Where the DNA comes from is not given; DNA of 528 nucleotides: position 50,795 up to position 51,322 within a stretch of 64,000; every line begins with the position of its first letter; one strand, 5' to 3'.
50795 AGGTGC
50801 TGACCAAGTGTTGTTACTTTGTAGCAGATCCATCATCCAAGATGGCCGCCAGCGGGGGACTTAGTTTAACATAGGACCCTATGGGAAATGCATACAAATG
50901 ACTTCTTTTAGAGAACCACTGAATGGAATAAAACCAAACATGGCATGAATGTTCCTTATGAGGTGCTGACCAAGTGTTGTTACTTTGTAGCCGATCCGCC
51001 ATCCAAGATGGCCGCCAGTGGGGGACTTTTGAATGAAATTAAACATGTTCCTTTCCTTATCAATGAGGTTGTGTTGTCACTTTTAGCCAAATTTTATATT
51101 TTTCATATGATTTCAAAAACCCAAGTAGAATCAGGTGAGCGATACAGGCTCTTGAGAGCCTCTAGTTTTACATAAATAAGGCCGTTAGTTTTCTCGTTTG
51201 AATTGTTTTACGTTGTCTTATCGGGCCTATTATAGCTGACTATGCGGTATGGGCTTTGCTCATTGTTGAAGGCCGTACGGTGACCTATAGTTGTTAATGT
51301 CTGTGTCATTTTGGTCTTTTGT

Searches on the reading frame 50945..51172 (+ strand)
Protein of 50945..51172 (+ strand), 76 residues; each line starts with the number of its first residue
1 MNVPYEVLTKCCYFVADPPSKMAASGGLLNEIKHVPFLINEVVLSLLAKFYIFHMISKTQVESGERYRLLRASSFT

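Call 71: find_encoding_contigs(protein=window:50945-51172:+, flank=10000, max_places=10)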
Protein window:50945-51172:+ (76 aa): no gene with exactly this product is on record in the collection.
